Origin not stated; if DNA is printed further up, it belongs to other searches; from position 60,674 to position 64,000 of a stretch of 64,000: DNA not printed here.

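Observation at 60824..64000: Very large polytopic membrane protein fused to a NapC/NirT-type multiheme cytochrome, missing from the ORF track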

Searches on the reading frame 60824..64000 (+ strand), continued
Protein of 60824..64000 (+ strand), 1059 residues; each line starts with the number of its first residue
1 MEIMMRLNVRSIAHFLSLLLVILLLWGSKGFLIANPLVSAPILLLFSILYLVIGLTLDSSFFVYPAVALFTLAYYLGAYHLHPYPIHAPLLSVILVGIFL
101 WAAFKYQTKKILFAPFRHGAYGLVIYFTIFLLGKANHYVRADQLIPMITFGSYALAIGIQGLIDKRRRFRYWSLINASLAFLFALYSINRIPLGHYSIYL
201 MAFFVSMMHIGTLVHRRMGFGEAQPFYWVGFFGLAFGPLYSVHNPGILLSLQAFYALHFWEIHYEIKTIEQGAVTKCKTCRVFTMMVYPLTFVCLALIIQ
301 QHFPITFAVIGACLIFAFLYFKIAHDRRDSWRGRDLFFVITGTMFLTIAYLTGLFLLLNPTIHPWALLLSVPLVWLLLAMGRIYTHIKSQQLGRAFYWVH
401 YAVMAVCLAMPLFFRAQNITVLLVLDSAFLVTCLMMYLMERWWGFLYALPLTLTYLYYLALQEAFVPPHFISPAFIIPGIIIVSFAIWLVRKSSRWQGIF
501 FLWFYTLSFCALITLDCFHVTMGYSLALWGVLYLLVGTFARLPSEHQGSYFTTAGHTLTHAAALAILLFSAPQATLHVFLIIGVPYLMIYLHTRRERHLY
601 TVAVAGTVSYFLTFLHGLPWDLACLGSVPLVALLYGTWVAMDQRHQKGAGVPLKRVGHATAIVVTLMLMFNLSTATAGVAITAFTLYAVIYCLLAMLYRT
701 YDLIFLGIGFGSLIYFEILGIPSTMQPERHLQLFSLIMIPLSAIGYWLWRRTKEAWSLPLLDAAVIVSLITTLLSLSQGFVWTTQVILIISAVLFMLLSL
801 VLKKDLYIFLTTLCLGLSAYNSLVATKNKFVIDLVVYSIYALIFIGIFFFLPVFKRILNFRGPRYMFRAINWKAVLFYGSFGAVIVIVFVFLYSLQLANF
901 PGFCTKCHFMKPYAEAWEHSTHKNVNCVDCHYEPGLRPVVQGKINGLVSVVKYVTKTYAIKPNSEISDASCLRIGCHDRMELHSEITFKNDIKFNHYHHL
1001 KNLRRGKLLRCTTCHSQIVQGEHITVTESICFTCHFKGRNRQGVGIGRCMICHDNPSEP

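Call 75: predict_structure(alignment_id=A5)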
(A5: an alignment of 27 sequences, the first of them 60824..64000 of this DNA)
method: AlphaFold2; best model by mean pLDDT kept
length: 1059 residues; sequences in the alignment: 27
mean_pLDDT: 78.2   pTM: 0.62
mean pLDDT of the five models: 78.2, 76.4, 76.1, 74.9, 74.7
residues with pLDDT >= 90: 264; 70-90: 552; 50-70: 108; < 50: 135
segments of 3 or more residues with pLDDT < 50: 1-7, 273-276, 862-870, 905-910, 928-936, 949-971, 973-976, 988-992, 1003-1059
pLDDT, mean of each block of 10 residues (from residue 1): 41 78 81 85 88 83 86 88 81 89 85 87 90 86 90 89 82 92 88 87 93 88 90 89 86 91 85 57 86 89 85 93 85 81 92 87 85 91 85 88 85 74 89 91 88 89 84 90 91 88 91 87 93 91 84 92 87 90 93 88 90 78 83 91 82 89 82 69 91 88 89 88 81 91 91 85 90 85 88 89 84 88 74 69 77 69 43 57 59 53 48 53 49 48 51 45 40 48 53 56 48 37 35 39 39 39
secondary structure, 60 per line:
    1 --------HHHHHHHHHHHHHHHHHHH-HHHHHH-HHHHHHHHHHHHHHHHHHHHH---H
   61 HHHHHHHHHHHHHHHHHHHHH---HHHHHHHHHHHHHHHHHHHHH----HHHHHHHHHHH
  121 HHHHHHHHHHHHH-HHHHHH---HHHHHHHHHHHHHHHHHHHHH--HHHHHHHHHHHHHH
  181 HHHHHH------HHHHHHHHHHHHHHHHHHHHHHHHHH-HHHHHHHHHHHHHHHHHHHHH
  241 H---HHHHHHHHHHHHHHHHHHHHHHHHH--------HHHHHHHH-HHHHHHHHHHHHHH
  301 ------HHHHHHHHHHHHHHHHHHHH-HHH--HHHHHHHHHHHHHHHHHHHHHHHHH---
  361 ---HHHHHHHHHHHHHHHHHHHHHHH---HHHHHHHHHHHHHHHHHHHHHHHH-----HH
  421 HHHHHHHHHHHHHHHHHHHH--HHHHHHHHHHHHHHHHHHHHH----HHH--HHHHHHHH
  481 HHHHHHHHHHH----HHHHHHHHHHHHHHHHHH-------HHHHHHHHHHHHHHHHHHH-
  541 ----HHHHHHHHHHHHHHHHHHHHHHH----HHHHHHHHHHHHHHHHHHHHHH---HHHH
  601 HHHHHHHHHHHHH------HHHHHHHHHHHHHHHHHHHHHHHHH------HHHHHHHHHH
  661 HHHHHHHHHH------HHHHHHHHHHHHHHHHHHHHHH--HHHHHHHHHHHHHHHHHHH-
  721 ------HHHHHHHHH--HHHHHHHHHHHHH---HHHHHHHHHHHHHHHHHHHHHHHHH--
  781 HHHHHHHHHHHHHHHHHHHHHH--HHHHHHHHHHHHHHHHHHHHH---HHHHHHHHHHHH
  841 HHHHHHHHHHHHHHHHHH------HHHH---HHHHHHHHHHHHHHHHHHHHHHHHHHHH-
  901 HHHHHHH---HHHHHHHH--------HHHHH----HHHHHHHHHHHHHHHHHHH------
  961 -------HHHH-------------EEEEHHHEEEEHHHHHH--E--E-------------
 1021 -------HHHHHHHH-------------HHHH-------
elements in order (helices of 4 or more, strands of 3 or more residues): H9-27 H29-34 H36-56 H60-81 H85-105 H110-133 H135-140 H144-164 H167-186 H193-218 H220-241 H245-269 H278-285 H287-300 H307-326 H333-357 H364-386 H390-413 H419-440 H443-463 H473-491 H496-513 H521-539 H545-567 H572-593 H597-613 H620-644 H651-670 H677-698 H701-719 H727-735 H738-750 H754-778 H781-802 H805-825 H829-858 H865-868 H872-899 H901-907 H911-918 H927-931 H936-954 H968-971 E985-988 E992-995 H996-1001 H1028-1035 H1049-1052
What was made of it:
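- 63437..63520 (+): 33rd transmembrane helix (aa 872-899): the NrfH-type membrane anchor that takes the chain to the periplasm. AF2 helix H872-899 (call 75).
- On NapC/NirT cytochrome c family (PF03264): Helix at aa 872-899 (call 75).
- Checked: AlphaFold2 on a 27-sequence alignment gives 32 membrane helices plus one anchor helix (aa 872-899), with pLDDT 81-93 over aa 10-830 (call 75).
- The helices come from a confident AF2 model (call 75).
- Tried and rejected: A second model from 27 sequences was good for the membrane part (call 75).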

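Call 77: fold_search(model_id=the predicted structure, library=pdb)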
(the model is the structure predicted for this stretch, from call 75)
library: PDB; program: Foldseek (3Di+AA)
matches with E <= 10: 370; with E <= 0.001: 0
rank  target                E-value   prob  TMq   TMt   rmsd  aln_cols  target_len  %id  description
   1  7xn7_q                1.3e-02  0.82  0.11  0.12  32.9       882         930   11  RNA polymerase II elongation complex containing Spt4/5, Elf1, Spt6, Spn1 and Paf1C (released 2022-09-07)
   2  9hvq_Q                3.4e-02  0.47  0.11  0.12  35.1       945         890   10  Structure of the transcribing Pol II-DSIF-PAF-SPT6-RECQL5 complex (released 2025-07-16)
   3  5oqp_A                4.0e-02  0.72  0.15  0.18  24.1       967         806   10  Crystal structure of the S. cerevisiae condensin Ycg1-Brn1 subcomplex bound to DNA (crystal form I) (released 2017-10-18)
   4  4buj_B                4.8e-02  0.44  0.11  0.10  41.6      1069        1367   10  Crystal structure of the S. cerevisiae Ski2-3-8 complex (released 2013-08-28)
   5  6ted_Q                6.4e-02  0.33  0.10  0.11  42.7       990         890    9  Structure of complete, activated transcription complex Pol II-DSIF-PAF-SPT6 uncovers allosteric elongation activation  (released 2020-07-22)
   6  9rtt_Q                1.0e-01  0.21  0.09  0.10  41.7       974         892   10  Activated Elongation Complex with IWS1 and ELOF1 (released 2025-09-03)
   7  4buj_F                1.0e-01  0.21  0.09  0.08  41.5      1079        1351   10  Crystal structure of the S. cerevisiae Ski2-3-8 complex (released 2013-08-28)
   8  7sqc_R1               1.1e-01  0.38  0.14  0.09  41.1      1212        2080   10  Ciliary C1 central pair apparatus isolated from Chlamydomonas reinhardtii (released 2022-04-13)
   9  5dse_C                1.9e-01  0.23  0.08  0.11  30.1       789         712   10  Crystal Structure of the TTC7B/Hyccin Complex (released 2015-12-02)
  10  9hn0_B                2.0e-01  0.47  0.16  0.12  31.4      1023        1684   10  Cryo-EM structure of human separase bound to SCC1 (310-550 aa) (released 2025-09-03)
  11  8qca_B                2.3e-01  0.25  0.11  0.14  28.3       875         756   10  CryoEM structure of a S. Cerevisiae Ski2387 complex in the closed state bound to RNA (released 2023-11-15)
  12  2x1g_F                2.5e-01  0.75  0.23  0.26  18.0       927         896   10  Crystal structure of Importin13 - Mago-Y14 complex (released 2010-02-16)
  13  6hc2_E                2.6e-01  0.82  0.10  0.26  20.0       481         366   10  Crystal structure of NuMA/LGN hetero-hexamers (released 2019-05-29)
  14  7rdr_A                2.7e-01  0.97  0.17  0.35  23.8       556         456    9  Circular tandem repeat protein with novel repeat topology and enhanced subunit contact surfaces (released 2021-09-01)
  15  6xr1                  2.7e-01  0.66  0.14  0.24  20.6       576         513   10  Computationally designed right-handed alpha/alpha single-chain toroid with 9 repeats (released 2021-07-14)
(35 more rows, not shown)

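Call 87: search_protein_families(library=pfam, proteins=[L021:6613-7950:+, L021:7980-9875:+, L021:11518-12348:-, L027:6880-7944:+, L027:7926-9215:+, L027:9230-9817:+, L027:12154-15045:-], max_evalue=0.0001)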
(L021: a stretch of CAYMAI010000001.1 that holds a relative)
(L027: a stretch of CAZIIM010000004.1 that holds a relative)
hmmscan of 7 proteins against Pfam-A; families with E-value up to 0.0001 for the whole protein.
L021:6613-7950:+ (445 aa): 1 family
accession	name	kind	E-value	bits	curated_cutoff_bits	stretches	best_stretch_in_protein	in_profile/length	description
PF03916.19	NrfD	-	1.3e-24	87.9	25.8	1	80-390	4-309/313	Polysulphide reductase, NrfD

L021:7980-9875:+ (631 aa): 3 families
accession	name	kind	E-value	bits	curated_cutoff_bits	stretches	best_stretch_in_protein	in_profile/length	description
PF14522.11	Cytochrome_C7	-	7.4e-16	58.2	24.8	0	66-124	1-67/67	Cytochrome c7 and related cytochrome c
PF22113.1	Mtrc-MtrF_II-IV_dom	-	6.9e-06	26.1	30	0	286-432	23-166/176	Outer membrane cytochrome MtrC/MtrF-like, domains II/IV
PF09699.15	Paired_CXXCH_1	-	1.4e-05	25.1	20.6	0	119-150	9-37/41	Doubled CXXCH motif (Paired_CXXCH_1)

L021:11518-12348:- (276 aa): 1 family
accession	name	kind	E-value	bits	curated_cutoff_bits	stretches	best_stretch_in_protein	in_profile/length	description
PF14522.11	Cytochrome_C7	-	6.6e-05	23.1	24.8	0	111-175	6-67/67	Cytochrome c7 and related cytochrome c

L027:6880-7944:+ (354 aa): 3 families
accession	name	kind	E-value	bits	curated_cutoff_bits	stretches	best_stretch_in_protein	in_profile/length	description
PF00033.24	Cytochrome_B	-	6.4e-48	163.5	27.2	1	31-209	11-188/189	Cytochrome b/b6/petB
PF13631.11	Cytochrom_B_N_2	-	9.5e-42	143.3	27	1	92-258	2-164/169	Cytochrome b(N-terminal)/b6/petB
PF00032.22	Cytochrom_B_C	-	1.9e-10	41.3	20.7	1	264-351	2-82/102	Cytochrome b(C-terminal)/b6/petD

L027:7926-9215:+ (429 aa): 5 families
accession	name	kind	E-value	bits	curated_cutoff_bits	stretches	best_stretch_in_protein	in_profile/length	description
PF14522.11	Cytochrome_C7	-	2.2e-14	53.4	24.8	0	58-153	6-67/67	Cytochrome c7 and related cytochrome c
PF09699.15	Paired_CXXCH_1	-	2.5e-13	49.9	20.6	0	147-183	8-39/41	Doubled CXXCH motif (Paired_CXXCH_1)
PF14537.11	Cytochrom_c3_2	-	6.7e-13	49.4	25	1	59-181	1-79/79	Cytochrome c3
PF22113.1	Mtrc-MtrF_II-IV_dom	-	1.5e-08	34.8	30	0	27-75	116-167/176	Outer membrane cytochrome MtrC/MtrF-like, domains II/IV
PF02085.21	Cytochrom_CIII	-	1.4e-06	29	22.9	0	30-108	45-101/101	Class III cytochrome C family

L027:9230-9817:+ (195 aa): 3 families
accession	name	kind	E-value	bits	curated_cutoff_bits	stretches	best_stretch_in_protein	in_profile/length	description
PF13435.11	Cytochrome_C554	-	3e-17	63.8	20.8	1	24-127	1-84/84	Cytochrome c554 and c-prime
PF22113.1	Mtrc-MtrF_II-IV_dom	-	1e-08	35.4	30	1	22-137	81-174/176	Outer membrane cytochrome MtrC/MtrF-like, domains II/IV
PF14522.11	Cytochrome_C7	-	1.3e-05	25.4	24.8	0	76-166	15-67/67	Cytochrome c7 and related cytochrome c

L027:12154-15045:- (963 aa): 4 families
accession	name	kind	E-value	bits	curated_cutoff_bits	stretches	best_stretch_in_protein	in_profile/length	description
PF13715.12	CarbopepD_reg_2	-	3.8e-22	78.5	32.2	1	51-133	1-85/88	CarboxypepD_reg-like domain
PF13620.12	CarboxypepD_reg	-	1e-16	61.5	32.3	1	50-125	1-82/82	Carboxypeptidase regulatory-like domain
PF07715.20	Plug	-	4.6e-13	50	23.9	1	142-251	2-107/107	TonB-dependent Receptor Plug Domain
PF08308.17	PEGA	-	1.4e-06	28.6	20.8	1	65-125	11-66/71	PEGA domain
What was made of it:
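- Closest known: Geobacter inner-membrane cytochromes ImcH and CbcL. Same: The single-helix paralogues found here sit in Cbc-like clusters (call 87).
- These paralogues sit beside NrfD-like or cytochrome b genes instead (call 87). Single-helix paralogues sit in Cbc-like clusters with NrfD or cytochrome b and other multihemes (call 87).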

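Call 95: search_solved_structures(query=A3, max_evalue=1)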
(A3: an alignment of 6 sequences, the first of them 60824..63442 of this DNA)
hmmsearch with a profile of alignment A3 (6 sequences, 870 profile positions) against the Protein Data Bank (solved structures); distinct sequences matched with E-value up to 1: 0.
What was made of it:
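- On Known transporter or respiratory membrane folds: PDB profile search gave 0 hits (call 95).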

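Call 104: find_encoding_contigs(protein=P0017, flank=8000, max_places=2)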
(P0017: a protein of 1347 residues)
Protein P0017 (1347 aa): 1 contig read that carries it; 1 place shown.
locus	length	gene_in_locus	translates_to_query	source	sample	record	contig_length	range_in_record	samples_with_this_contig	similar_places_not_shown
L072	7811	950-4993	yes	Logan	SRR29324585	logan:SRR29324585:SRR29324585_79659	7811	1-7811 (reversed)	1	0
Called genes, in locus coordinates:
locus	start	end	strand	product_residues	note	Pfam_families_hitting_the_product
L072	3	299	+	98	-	?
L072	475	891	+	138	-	PF02082:Rrf2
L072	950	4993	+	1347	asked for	PF03264:Cytochrom_NNT (weak), PF02085:Cytochrom_CIII (faint), PF14522:Cytochrome_C7 (faint), PF14537:Cytochrom_c3_2 (faint)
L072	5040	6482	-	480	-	PF27537:HoxH, PF00374:NiFeSe_Hases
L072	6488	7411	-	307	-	PF01058:Oxidored_q6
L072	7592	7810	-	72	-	?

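Call 105: find_encoding_contigs(protein=P0029, flank=8000, max_places=2)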
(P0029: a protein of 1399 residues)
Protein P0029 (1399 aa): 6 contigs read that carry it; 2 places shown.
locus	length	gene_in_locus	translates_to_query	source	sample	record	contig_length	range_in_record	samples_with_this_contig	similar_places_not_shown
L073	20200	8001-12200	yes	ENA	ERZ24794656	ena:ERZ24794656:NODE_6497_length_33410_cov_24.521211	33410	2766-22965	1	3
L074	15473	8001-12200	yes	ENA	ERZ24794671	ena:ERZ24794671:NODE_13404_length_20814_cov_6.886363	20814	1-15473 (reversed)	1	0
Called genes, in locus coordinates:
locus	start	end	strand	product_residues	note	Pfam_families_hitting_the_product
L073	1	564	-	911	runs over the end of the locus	PF02085:Cytochrom_CIII (faint), PF22352:K319L-like_PKD (weak), PF22113:Mtrc-MtrF_II-IV_dom (faint), PF14522:Cytochrome_C7 (faint)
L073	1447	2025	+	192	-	PF14522:Cytochrome_C7 (faint), PF22113:Mtrc-MtrF_II-IV_dom (weak), PF09699:Paired_CXXCH_1 (faint), PF13435:Cytochrome_C554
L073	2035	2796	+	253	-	PF22113:Mtrc-MtrF_II-IV_dom (faint), PF14522:Cytochrome_C7 (faint), PF14537:Cytochrom_c3_2 (faint), PF09699:Paired_CXXCH_1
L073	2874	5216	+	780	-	-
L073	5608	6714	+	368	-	PF03264:Cytochrom_NNT, PF14522:Cytochrome_C7 (weak)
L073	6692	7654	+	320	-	PF14522:Cytochrome_C7 (faint), PF14537:Cytochrom_c3_2 (faint)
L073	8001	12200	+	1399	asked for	PF03264:Cytochrom_NNT (weak), PF14522:Cytochrome_C7 (faint)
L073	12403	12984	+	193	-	PF13237:Fer4_10 (faint), PF13183:Fer4_8, PF13187:Fer4_9, PF13534:Fer4_17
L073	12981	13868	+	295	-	PF02754:CCG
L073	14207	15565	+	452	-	PF01134:GIDA (weak), PF01266:DAO (weak), PF07992:Pyr_redox_2 (weak), PF12831:FAD_oxidored, PF13450:NAD_binding_8 (weak), PF01257:2Fe-2S_thioredx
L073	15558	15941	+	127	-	-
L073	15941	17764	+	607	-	PF01257:2Fe-2S_thioredx (weak), PF01512:Complex1_51K, PF10531:SLBB (weak), PF10589:NADH_4Fe-4S, PF13237:Fer4_10 (weak), PF12838:Fer4_7 (weak), PF13187:Fer4_9 (weak), PF14697:Fer4_21, +3 more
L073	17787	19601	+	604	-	PF00111:Fer2, PF13510:Fer2_4, PF00037:Fer4 (faint), PF12797:Fer4_2 (faint), PF13187:Fer4_9 (faint), PF12838:Fer4_7 (weak), PF12838:Fer4_7, PF12837:Fer4_6 (weak), +5 more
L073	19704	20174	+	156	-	PF02662:FlpD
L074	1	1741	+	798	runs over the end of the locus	PF01564:Spermine_synth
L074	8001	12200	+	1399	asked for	PF03264:Cytochrom_NNT (weak), PF14522:Cytochrome_C7 (faint)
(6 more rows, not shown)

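Call 106: find_encoding_contigs(protein=P0015, flank=8000, max_places=2)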
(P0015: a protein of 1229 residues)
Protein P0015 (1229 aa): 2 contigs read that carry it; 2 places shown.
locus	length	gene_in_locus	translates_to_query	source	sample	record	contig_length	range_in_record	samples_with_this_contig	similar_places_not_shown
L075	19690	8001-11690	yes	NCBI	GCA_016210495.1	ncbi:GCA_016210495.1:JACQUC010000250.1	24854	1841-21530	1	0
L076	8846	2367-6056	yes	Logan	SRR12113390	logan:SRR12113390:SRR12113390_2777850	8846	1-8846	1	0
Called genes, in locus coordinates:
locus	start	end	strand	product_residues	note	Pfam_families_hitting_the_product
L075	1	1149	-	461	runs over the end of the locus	PF22039:HUTI_composite_bact (faint), PF01979:Amidohydro_1, PF07969:Amidohydro_3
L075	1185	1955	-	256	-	PF02525:Flavodoxin_2, PF03358:FMN_red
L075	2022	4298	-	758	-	PF01315:Ald_Xan_dh_C, PF02738:MoCoBD_1, PF20256:MoCoBD_2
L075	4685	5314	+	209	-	PF00857:Isochorismatase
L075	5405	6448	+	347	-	PF13379:NMT1_2, PF09084:NMT1, PF12974:Phosphonate-bd (weak)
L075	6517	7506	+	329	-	PF01040:UbiA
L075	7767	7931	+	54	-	-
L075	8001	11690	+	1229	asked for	PF03264:Cytochrom_NNT, PF14522:Cytochrome_C7 (faint), PF22113:Mtrc-MtrF_II-IV_dom (faint)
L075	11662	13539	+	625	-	PF14691:Fer4_20, PF00890:FAD_binding_2 (weak), PF01266:DAO (weak), PF07992:Pyr_redox_2, PF13450:NAD_binding_8, PF12838:Fer4_7, PF13183:Fer4_8, PF00037:Fer4, +12 more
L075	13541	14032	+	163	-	PF00355:Rieske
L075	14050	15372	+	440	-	PF00033:Cytochrome_B, PF14358:DUF4405 (weak), PF13631:Cytochrom_B_N_2, PF00032:Cytochrom_B_C (weak)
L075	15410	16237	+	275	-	PF00034:Cytochrom_C (weak)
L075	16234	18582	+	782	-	PF02085:Cytochrom_CIII (faint), PF14537:Cytochrom_c3_2 (faint), PF14522:Cytochrome_C7 (faint)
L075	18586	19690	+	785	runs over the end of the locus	PF04879:Molybdop_Fe4S4, PF00384:Molybdopterin, PF01568:Molydop_binding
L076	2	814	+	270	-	?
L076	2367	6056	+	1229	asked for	PF03264:Cytochrom_NNT, PF14522:Cytochrome_C7 (faint), PF22113:Mtrc-MtrF_II-IV_dom (faint)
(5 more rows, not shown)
